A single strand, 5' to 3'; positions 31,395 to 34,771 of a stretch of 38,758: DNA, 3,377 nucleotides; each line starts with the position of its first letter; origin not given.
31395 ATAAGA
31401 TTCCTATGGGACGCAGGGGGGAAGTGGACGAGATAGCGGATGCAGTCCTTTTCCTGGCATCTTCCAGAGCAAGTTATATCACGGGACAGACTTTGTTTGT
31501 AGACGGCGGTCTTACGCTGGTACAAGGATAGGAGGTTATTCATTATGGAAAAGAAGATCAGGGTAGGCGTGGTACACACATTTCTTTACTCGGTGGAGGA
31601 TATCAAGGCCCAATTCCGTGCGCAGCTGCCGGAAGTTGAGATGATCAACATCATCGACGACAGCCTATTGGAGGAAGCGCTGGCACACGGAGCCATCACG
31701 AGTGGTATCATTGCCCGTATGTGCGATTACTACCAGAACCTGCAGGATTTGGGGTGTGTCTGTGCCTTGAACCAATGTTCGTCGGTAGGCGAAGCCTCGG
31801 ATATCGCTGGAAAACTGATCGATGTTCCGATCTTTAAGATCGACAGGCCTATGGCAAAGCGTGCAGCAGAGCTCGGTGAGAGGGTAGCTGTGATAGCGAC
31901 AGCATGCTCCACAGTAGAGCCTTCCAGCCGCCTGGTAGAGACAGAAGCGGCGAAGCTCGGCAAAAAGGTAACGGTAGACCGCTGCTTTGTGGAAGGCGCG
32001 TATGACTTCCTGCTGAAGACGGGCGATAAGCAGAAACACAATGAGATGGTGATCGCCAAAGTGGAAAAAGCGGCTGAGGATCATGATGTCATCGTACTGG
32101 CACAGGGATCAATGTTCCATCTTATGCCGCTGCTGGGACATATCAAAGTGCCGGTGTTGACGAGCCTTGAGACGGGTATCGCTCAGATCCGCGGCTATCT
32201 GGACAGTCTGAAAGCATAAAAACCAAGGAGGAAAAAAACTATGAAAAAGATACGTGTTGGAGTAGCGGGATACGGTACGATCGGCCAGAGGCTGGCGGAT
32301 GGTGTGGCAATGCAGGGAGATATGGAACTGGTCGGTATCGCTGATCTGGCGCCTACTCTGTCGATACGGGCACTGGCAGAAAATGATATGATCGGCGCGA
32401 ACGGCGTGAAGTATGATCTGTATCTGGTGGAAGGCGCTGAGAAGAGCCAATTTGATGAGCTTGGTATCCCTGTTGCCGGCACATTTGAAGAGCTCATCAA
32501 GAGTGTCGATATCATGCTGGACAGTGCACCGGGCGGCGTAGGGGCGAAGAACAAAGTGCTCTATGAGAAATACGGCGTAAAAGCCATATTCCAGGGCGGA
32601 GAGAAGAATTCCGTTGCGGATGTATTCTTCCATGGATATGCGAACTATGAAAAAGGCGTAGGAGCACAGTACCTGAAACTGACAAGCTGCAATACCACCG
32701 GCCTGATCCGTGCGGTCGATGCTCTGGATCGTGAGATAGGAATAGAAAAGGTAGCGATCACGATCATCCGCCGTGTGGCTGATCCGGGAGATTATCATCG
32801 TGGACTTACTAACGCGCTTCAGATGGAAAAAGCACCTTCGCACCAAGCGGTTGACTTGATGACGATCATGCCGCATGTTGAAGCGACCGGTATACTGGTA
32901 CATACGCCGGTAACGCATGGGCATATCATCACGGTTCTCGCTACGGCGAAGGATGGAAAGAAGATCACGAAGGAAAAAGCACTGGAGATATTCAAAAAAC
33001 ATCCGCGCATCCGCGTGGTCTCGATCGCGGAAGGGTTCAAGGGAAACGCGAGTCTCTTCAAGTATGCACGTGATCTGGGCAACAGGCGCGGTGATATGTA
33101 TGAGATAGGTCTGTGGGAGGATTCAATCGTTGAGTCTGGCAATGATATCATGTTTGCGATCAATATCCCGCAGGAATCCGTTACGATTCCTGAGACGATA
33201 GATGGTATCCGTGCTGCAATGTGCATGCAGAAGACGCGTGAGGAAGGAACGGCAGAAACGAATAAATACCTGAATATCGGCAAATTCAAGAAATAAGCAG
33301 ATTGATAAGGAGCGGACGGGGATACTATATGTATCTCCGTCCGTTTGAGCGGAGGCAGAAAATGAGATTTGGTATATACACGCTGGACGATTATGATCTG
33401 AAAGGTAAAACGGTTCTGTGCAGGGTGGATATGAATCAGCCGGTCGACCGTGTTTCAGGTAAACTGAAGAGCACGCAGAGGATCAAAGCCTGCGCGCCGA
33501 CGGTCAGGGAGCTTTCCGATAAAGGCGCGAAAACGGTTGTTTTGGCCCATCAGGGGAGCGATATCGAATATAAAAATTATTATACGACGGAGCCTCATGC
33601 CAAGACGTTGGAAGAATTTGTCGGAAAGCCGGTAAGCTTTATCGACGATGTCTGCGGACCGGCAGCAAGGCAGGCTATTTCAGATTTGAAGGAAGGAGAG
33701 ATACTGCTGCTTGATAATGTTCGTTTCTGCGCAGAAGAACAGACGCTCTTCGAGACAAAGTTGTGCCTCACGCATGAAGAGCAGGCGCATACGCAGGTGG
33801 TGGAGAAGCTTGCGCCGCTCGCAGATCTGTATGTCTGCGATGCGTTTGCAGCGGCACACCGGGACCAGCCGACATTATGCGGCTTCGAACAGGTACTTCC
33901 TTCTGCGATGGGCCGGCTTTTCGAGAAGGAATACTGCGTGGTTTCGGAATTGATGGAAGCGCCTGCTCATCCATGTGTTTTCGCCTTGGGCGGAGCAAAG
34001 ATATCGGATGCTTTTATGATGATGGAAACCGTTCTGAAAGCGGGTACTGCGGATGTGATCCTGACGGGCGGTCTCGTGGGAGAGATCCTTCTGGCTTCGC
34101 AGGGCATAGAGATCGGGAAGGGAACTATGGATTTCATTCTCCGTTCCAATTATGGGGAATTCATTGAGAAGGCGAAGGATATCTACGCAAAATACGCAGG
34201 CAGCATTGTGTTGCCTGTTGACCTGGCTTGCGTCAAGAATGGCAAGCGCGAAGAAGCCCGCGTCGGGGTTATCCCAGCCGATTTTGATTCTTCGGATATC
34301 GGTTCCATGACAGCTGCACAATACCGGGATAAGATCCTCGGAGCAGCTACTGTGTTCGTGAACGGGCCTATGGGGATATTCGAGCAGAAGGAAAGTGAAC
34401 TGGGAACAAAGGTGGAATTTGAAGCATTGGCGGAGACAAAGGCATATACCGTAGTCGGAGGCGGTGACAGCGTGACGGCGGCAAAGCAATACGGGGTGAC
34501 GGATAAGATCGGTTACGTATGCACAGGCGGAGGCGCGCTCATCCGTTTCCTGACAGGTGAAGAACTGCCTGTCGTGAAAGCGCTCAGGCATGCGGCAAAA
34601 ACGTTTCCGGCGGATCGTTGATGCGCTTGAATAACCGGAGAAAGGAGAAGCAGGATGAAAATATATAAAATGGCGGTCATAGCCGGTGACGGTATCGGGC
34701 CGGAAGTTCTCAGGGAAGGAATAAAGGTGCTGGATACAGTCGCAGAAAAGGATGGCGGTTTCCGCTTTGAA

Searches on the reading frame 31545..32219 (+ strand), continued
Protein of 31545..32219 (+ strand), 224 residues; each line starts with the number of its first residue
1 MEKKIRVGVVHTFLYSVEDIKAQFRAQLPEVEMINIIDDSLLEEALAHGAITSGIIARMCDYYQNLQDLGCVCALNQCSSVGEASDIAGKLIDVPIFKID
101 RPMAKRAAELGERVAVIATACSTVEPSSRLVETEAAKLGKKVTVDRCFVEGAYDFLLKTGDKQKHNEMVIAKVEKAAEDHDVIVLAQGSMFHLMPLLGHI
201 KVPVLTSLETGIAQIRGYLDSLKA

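Call 93: fold_search(model_id=the predicted structure, library=pdb)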
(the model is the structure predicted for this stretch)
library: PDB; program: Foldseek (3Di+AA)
matches with E <= 10: 1442; with E <= 0.001: 135
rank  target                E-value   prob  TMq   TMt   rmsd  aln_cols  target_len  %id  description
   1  2gzm_B                3.4e-09  1.00  0.71  0.61   4.7       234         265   15  Crystal Structure of the Glutamate Racemase from Bacillus anthracis (released 2007-05-29)
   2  2gzm_A                1.6e-08  1.00  0.68  0.59   4.8       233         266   15  Crystal Structure of the Glutamate Racemase from Bacillus anthracis (released 2007-05-29)
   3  3qvj_A                1.7e-08  1.00  0.70  0.64   4.2       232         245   18  Allantoin racemase from Klebsiella pneumoniae (released 2011-05-04)
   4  5hj7_A                1.9e-08  1.00  0.66  0.59   5.5       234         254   17  Glutamate Racemase Mycobacterium tuberculosis (MurI) with bound D-glutamate, 2.3 Angstrom resolution, X-ray diffractio (released 2016-05-25)
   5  3s81_C                2.5e-08  1.00  0.70  0.66   4.1       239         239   17  Crystal Structure of Putative Aspartate Racemase from Salmonella Typhimurium (released 2011-06-15)
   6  2eq5_B                3.0e-08  1.00  0.65  0.68   4.0       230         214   15  Crystal structure of hydantoin racemase from Pyrococcus horikoshii OT3 (released 2007-10-02)
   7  3s81_B                3.3e-08  1.00  0.73  0.68   3.8       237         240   16  Crystal Structure of Putative Aspartate Racemase from Salmonella Typhimurium (released 2011-06-15)
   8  3s81_A                3.3e-08  1.00  0.70  0.68   4.2       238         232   16  Crystal Structure of Putative Aspartate Racemase from Salmonella Typhimurium (released 2011-06-15)
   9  3s7z_B                3.8e-08  1.00  0.70  0.67   4.4       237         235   17  Crystal Structure of Putative Aspartate Racemase from Salmonella Typhimurium Complexed with Succinate (released 2011-10-05)
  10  2eq5_D                4.0e-08  1.00  0.62  0.68   3.8       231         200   13  Crystal structure of hydantoin racemase from Pyrococcus horikoshii OT3 (released 2007-10-02)
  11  3qvk_A                4.6e-08  1.00  0.70  0.65   4.0       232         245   17  Allantoin racemase from Klebsiella pneumoniae (released 2011-05-04)
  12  2dwu_A                5.8e-08  1.00  0.68  0.59   4.8       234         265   13  Crystal Structure of Glutamate Racemase Isoform RacE1 from Bacillus anthracis (released 2007-06-19)
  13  2vvt_B                6.2e-08  1.00  0.70  0.60   4.9       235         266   12  Glutamate Racemase (MurI) from E. faecalis in complex with a 9-Benzyl Purine inhibitor (released 2008-06-24)
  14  5hj7_B                6.6e-08  1.00  0.68  0.59   4.9       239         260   17  Glutamate Racemase Mycobacterium tuberculosis (MurI) with bound D-glutamate, 2.3 Angstrom resolution, X-ray diffractio (released 2016-05-25)
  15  5evc_A                7.9e-08  1.00  0.72  0.68   3.9       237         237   16  Crystal structure of putative aspartate racemase from Salmonella Typhimurium complexed with sulfate and potassium (released 2015-12-02)
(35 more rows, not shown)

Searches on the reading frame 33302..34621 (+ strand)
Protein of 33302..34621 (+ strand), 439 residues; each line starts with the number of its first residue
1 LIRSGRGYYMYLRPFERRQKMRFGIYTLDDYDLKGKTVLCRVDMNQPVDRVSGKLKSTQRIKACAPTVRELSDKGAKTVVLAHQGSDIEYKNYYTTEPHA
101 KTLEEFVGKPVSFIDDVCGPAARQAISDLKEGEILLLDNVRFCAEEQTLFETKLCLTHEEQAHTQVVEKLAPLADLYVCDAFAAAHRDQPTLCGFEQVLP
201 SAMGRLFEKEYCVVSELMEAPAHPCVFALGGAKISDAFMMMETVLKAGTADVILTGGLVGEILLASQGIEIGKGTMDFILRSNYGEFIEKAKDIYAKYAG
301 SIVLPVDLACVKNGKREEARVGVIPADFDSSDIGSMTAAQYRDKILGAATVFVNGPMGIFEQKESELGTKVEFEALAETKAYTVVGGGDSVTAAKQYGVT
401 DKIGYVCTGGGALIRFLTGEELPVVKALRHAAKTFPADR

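Call 6: search_protein_families(library=pfam, proteins=[window:33302-34621:+])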
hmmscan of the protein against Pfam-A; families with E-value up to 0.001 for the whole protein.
window:33302-34621:+ (439 aa): 1 family
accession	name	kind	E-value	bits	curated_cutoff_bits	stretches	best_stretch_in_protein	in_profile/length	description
PF00162.24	PGK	-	5.4e-112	375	27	1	28-420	1-379/379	Phosphoglycerate kinase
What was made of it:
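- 33362..34621 (+): Archaeal-type PGK paralogue with an altered 3-phosphate site. PF00162 (call 6).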

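Call 8: search_protein_families(library=ncbifam, proteins=[window:33302-34621:+], max_evalue=0.00001)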
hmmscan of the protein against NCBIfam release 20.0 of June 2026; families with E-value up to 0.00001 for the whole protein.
window:33302-34621:+ (439 aa): 1 family
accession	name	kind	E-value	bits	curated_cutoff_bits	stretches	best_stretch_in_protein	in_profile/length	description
NF010569.0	PRK13962.1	equivalog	3.3e-91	306.4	883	1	26-431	4-394/645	bifunctional phosphoglycerate kinase/triosephosphate isomerase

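Call 27: search_solved_structures(query=window:33302-34621:+, show_alignments=3)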
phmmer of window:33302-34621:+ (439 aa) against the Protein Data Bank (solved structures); distinct sequences matched with E-value up to 0.001: 47.
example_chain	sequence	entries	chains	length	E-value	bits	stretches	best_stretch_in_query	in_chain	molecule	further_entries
2cun_A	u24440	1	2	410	4.9e-88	299.2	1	26-434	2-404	Phosphoglycerate kinase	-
1vpe_A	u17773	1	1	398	5.2e-65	223.4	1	27-429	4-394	PHOSPHOGLYCERATE KINASE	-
1php_A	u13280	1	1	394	4.5e-64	220.3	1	27-429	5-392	3-PHOSPHOGLYCERATE KINASE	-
3uwd_A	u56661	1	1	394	3.7e-62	214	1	28-428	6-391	Phosphoglycerate kinase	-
4dg5_A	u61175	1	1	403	3.5e-60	207.5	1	28-429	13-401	Phosphoglycerate kinase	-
3pgk_A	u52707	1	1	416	3.1e-59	204.4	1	27-428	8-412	PHOSPHOGLYCERATE KINASE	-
1qpg_A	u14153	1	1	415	1.2e-58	202.4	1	27-428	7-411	3-PHOSPHOGLYCERATE KINASE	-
7zy7_A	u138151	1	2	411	5.2e-57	197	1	25-428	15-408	Phosphoglycerate kinase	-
4fey_A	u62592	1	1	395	8.9e-57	196.3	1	25-431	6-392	Phosphoglycerate kinase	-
2wzd_A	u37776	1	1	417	9.9e-57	196.1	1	26-429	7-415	PHOSPHOGLYCERATE KINASE 1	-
2x14_A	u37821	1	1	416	1e-56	196.1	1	26-429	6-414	PHOSPHOGLYCERATE KINASE 1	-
4ehj_A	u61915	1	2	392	1.4e-56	195.7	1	25-431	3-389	Phosphoglycerate kinase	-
1vjc_A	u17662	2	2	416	1.6e-56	195.4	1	26-429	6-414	phosphoglycerate kinase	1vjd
4axx_A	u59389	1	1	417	3e-56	194.5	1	26-429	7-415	PHOSPHOGLYCERATE KINASE 1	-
9ker_A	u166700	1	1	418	4e-56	194.1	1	26-430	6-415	Phosphoglycerate kinase 1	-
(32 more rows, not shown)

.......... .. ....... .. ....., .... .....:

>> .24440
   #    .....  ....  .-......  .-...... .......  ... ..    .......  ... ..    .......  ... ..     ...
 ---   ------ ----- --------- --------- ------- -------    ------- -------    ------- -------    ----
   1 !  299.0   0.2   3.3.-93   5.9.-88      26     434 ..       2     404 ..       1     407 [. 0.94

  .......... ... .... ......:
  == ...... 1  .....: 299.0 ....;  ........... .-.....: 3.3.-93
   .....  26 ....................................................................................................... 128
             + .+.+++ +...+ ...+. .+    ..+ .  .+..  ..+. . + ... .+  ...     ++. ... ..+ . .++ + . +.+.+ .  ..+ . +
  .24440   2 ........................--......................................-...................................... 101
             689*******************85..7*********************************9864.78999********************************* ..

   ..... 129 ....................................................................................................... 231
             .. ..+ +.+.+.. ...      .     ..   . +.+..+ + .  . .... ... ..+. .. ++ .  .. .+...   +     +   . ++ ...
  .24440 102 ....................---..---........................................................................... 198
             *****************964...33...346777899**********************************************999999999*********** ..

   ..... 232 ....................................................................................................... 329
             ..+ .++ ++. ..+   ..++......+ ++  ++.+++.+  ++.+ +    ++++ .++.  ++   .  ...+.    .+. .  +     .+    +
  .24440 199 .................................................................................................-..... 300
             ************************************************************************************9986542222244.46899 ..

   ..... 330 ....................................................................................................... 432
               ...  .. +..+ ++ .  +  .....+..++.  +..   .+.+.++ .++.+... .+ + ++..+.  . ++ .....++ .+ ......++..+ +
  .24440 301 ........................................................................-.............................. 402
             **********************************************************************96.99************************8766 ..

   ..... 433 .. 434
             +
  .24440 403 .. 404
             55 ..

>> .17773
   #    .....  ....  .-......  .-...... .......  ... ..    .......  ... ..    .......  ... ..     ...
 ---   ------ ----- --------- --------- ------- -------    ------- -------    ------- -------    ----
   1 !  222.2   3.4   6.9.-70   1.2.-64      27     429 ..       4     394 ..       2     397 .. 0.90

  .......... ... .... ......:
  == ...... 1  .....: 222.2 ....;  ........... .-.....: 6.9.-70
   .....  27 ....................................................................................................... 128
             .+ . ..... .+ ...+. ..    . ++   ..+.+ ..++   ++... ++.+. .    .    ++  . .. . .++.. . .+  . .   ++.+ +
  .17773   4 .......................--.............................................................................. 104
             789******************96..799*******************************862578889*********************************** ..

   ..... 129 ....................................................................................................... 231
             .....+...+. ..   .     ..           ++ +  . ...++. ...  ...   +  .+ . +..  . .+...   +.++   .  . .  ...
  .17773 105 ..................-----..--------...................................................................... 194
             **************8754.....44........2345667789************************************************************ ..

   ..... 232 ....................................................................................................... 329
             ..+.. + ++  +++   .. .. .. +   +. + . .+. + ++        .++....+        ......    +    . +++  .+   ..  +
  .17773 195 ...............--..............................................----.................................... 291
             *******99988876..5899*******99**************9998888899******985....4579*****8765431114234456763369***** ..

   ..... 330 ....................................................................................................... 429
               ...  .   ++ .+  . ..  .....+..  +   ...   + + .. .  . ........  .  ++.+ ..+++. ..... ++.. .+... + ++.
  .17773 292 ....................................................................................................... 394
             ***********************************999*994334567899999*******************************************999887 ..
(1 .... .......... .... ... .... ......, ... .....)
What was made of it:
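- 33362..34621 (+): Best solved structure is P. horikoshii 2CUN (call 27).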

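Call 78: find_homologous_proteins(query=window:33362-34621:+, max_evalue=1e-40)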
Query window:33362-34621:+ (419 aa): 6686 proteins with E <= 1e-40 among 8000 candidates; the best 120 are listed.
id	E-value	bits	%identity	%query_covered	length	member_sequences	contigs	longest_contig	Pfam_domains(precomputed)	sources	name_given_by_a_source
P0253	2.4e-272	921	99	100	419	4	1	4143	PF00162.25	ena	-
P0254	9.4e-236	801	84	100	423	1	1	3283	PF00162.25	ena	-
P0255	2.7e-221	753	78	100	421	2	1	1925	PF00162.25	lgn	-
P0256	5.6e-221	752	79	100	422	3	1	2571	PF00162.25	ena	-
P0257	6.9e-221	752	79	100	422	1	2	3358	PF00162.25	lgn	-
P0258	2.7e-220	750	79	100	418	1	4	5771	PF00162.25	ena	-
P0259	2.8e-220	750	78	99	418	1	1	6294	PF00162.25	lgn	-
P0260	3.1e-220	749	79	99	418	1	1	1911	PF00162.25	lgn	-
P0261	3.2e-220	749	79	100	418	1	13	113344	PF00162.25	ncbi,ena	-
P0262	8.1e-220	748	79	100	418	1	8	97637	PF00162.25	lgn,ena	-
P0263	9.3e-220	748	78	100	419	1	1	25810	PF00162.25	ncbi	-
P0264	1.0e-219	748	79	100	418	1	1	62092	PF00162.25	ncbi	ncbi:MAG: phosphoglycerate kinase [Candidatus Faecivicinus sp.]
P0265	1.0e-219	748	79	100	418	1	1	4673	PF00162.25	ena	-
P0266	1.1e-219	748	79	100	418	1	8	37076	PF00162.25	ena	-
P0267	2.5e-219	746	78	100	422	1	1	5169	PF00162.25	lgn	-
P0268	2.7e-219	746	79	100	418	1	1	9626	PF00162.25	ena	-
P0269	3.0e-219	746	79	100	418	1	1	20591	PF00162.25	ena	-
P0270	3.4e-219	746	79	100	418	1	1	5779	PF00162.25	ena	-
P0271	3.8e-219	746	78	100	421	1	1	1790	PF00162.25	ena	-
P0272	1.1e-218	744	79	100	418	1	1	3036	PF00162.25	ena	-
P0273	1.6e-218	744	79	100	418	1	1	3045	PF00162.25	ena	-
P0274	3.3e-218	743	78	100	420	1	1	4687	PF00162.25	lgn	-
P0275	5.5e-218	742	78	100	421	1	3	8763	PF00162.25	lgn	-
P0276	8.7e-218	741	78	100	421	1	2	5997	PF00162.25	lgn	-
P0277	2.3e-217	740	78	100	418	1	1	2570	PF00162.25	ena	-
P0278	2.9e-217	740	78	100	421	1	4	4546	PF00162.25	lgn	-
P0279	3.0e-217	740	78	100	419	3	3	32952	PF00162.25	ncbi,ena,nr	ncbi:MAG: phosphoglycerate kinase [Clostridia bacterium]|nr:phosphoglycerate kinase [Clostridia bact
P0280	3.2e-217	740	78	100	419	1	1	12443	PF00162.25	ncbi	-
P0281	3.4e-217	739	77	100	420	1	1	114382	PF00162.25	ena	-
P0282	3.9e-217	739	78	100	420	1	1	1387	PF00162.25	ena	-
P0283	5.6e-217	739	78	100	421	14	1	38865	PF00162.25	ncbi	-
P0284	1.0e-216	738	77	100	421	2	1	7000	PF00162.25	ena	-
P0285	1.7e-216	737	77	100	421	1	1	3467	PF00162.25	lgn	-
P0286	2.8e-216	736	77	100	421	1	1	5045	PF00162.25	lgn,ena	-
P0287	2.9e-216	736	78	99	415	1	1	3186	PF00162.25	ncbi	-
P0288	3.3e-216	736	78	99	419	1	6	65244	PF00162.25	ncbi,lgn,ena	-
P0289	4.9e-216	736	77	100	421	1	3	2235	PF00162.25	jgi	-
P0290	5.5e-216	735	78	99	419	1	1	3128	PF00162.25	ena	-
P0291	8.6e-216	735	76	100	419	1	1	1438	PF00162.25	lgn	-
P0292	8.6e-216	735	77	99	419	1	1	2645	PF00162.25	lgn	-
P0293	1.1e-215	734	78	99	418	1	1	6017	PF00162.25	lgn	-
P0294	1.1e-215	734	77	99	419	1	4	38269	PF00162.25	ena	-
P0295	1.2e-215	734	76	100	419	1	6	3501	PF00162.25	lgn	-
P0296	1.3e-215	734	78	99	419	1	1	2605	PF00162.25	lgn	-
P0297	1.8e-215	734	77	100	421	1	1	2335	PF00162.25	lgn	-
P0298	1.8e-215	734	77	99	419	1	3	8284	PF00162.25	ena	-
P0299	4.0e-215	733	77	99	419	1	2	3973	PF00162.25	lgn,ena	-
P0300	6.2e-215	732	78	99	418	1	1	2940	PF00162.25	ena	-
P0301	7.9e-215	732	78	99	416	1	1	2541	PF00162.25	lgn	-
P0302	8.1e-215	732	76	100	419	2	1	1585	PF00162.25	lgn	-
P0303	9.3e-215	731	77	99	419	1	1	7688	PF00162.25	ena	-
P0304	9.5e-215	731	78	99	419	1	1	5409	PF00162.25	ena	-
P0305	1.1e-214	731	77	99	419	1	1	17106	PF00162.25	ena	-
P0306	1.2e-214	731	77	100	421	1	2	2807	PF00162.25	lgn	-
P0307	1.5e-214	731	77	100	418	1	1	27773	PF00162.25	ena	-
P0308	1.6e-214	731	76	100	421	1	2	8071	PF00162.25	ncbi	-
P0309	1.6e-214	731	76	99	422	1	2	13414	PF00162.25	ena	-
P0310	2.5e-214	730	77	99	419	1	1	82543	PF00162.25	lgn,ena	-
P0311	4.1e-214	729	77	100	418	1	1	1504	PF00162.25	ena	-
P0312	6.6e-214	729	77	100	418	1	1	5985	PF00162.25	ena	-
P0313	8.0e-214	728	77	100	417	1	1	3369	PF00162.25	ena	-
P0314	8.2e-214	728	77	99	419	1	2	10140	PF00162.25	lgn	-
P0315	8.4e-214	728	77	99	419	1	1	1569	PF00162.25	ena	-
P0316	8.6e-214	728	77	99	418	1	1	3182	PF00162.25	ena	-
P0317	9.1e-214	728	77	100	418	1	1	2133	PF00162.25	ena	-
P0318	1.1e-213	728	77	100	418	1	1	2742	PF00162.25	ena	-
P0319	1.1e-213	728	77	100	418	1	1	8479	PF00162.25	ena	-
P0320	1.1e-213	728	77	99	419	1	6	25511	PF00162.25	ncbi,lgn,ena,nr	ncbi:MAG: phosphoglycerate kinase [Clostridia bacterium]|nr:phosphoglycerate kinase [Clostridia bact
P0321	1.2e-213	728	77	99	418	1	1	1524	PF00162.25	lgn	-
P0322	1.8e-213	727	77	100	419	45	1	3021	PF00162.25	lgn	-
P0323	1.8e-213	727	77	99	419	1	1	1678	PF00162.25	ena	-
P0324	2.0e-213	727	77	100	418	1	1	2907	PF00162.25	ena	-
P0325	2.3e-213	727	77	100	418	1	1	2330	PF00162.25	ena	-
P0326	2.9e-213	726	77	100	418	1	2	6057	PF00162.25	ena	-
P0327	3.0e-213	726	77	99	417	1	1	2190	PF00162.25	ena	-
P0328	3.6e-213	726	77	100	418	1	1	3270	PF00162.25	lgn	-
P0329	3.8e-213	726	77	100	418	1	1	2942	PF00162.25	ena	-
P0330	3.9e-213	726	77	100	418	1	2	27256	PF00162.25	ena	-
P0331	3.9e-213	726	77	100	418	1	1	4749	PF00162.25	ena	-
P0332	4.7e-213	726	77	100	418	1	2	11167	PF00162.25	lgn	-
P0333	5.2e-213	726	77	100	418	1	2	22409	PF00162.25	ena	-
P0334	5.8e-213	725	77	99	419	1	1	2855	PF00162.25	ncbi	-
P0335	8.2e-213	725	77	99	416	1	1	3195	PF00162.25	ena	-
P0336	8.7e-213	725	77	100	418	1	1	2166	PF00162.25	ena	-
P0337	9.0e-213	725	78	99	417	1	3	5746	PF00162.25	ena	-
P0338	9.1e-213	725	77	100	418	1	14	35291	PF00162.25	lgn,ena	-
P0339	1.5e-212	724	77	100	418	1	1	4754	PF00162.25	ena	-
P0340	1.7e-212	724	76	100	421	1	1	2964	PF00162.25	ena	-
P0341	1.8e-212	724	77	99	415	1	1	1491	PF00162.25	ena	-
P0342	1.9e-212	724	77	100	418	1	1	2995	PF00162.25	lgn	-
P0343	2.2e-212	724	77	100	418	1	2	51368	PF00162.25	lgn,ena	-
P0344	2.2e-212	724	77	100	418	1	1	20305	PF00162.25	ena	-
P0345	2.4e-212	723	77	100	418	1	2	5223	PF00162.25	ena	-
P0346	2.6e-212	723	77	99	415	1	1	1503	PF00162.25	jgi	-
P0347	2.8e-212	723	77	100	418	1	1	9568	PF00162.25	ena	-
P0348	3.0e-212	723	77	100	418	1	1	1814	PF00162.25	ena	-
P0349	4.3e-212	723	76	100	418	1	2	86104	PF00162.25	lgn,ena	-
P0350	4.5e-212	723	77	100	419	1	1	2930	PF00162.25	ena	-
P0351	4.5e-212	723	76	100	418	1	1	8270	PF00162.25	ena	-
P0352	4.8e-212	722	77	100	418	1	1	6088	PF00162.25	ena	-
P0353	5.4e-212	722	76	100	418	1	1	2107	PF00162.25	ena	-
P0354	6.1e-212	722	76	100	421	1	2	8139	PF00162.25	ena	-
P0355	7.5e-212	722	77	100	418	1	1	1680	PF00162.25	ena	-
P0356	7.7e-212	722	76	100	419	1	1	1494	PF00162.25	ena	-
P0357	9.8e-212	721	76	99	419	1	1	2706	PF00162.25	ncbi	-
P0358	1.1e-211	721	77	99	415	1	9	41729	PF00162.25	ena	-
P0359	1.1e-211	721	76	100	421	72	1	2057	PF00162.25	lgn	-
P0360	1.3e-211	721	76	100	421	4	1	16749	PF00162.25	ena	-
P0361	1.3e-211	721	77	100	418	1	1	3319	PF00162.25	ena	-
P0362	1.3e-211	721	75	99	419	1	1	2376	PF00162.25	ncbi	-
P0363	1.4e-211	721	77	99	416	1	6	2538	PF00162.25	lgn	-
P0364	1.7e-211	721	77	100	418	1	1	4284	PF00162.25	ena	-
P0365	2.1e-211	720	76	99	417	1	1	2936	PF00162.25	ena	-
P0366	2.2e-211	720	77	99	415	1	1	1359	PF00162.25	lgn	-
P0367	2.6e-211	720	75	99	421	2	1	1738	PF00162.25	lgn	-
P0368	2.7e-211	720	76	100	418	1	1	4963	PF00162.25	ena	-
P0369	2.7e-211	720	76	99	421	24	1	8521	PF00162.25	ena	-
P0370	3.0e-211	720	76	99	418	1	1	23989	PF00162.25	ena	-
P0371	3.1e-211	720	77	99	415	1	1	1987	PF00162.25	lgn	-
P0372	3.2e-211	720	75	99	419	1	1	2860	PF00162.25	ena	-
